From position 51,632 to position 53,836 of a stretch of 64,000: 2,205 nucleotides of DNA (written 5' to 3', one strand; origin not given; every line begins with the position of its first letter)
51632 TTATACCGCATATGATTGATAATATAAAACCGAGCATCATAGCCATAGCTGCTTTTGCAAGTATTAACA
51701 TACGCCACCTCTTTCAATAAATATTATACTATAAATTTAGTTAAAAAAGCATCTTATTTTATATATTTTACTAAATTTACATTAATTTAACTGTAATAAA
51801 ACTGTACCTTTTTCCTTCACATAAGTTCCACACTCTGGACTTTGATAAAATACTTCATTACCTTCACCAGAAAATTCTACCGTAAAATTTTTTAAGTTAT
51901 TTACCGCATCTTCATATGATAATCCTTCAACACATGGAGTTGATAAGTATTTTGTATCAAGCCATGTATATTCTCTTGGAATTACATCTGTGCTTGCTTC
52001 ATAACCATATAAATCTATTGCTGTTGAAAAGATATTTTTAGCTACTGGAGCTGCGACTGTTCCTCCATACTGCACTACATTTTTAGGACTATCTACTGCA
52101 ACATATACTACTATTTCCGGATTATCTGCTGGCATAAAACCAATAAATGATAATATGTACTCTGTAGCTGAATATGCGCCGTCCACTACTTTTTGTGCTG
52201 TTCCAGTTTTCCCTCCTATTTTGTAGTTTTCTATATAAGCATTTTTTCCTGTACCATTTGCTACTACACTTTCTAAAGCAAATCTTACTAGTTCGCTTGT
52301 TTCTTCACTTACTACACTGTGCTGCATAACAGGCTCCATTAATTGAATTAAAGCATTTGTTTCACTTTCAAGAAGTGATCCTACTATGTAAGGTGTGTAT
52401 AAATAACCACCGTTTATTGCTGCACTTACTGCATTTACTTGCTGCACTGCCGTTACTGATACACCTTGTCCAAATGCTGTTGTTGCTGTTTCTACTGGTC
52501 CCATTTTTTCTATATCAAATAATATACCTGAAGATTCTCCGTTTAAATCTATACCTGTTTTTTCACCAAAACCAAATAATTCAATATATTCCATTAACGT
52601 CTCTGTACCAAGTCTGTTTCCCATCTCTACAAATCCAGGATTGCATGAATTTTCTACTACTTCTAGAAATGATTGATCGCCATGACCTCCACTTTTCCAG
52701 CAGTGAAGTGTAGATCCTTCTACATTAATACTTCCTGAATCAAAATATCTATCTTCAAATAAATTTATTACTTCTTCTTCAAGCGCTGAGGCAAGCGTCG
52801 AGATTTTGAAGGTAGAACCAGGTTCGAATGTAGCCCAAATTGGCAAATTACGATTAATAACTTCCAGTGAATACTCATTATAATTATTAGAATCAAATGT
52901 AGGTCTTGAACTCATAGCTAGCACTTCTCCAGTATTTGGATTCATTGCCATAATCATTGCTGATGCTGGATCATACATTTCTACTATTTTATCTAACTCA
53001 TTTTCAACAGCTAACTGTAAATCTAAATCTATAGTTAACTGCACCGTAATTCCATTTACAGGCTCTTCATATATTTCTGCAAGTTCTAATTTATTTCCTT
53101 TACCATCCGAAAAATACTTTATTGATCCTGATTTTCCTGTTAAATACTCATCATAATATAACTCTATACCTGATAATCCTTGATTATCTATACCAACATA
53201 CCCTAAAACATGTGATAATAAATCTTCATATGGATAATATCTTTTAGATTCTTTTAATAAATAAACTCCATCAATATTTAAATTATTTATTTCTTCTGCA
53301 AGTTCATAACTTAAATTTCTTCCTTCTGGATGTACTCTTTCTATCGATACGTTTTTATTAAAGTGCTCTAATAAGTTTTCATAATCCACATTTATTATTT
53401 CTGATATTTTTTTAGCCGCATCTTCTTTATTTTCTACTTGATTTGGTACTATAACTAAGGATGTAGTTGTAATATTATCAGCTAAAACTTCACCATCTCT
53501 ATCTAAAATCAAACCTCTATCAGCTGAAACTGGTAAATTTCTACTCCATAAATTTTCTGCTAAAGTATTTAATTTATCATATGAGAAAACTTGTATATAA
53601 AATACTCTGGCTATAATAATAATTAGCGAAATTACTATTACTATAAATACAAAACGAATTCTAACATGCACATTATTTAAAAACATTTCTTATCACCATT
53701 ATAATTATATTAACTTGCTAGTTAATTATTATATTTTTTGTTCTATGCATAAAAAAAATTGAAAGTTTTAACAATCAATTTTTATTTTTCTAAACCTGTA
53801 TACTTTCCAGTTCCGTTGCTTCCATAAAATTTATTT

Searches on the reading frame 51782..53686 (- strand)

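Call 35: search_protein_families(library=pfam, proteins=[window:51782-53686:-], max_evalue=0.001)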
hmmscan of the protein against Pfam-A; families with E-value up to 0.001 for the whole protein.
window:51782-53686:- (634 aa): 4 families
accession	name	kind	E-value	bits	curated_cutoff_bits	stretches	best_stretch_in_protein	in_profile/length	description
PF00905.27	Transpeptidase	-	4.5e-78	262.9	22.1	1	244-553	2-298/299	Penicillin binding protein transpeptidase domain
PF03717.20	PBP_dimer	-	2.5e-26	93.6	24.4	1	53-201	2-177/180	Penicillin-binding Protein dimerisation domain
PF03793.24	PASTA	-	1.1e-06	28.9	23.2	1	586-633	6-62/64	PASTA domain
PF21922.1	PBP_dimer_2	-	0.00047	20.8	27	0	148-188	24-63/83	Penicillin binding protein A dimerisation domain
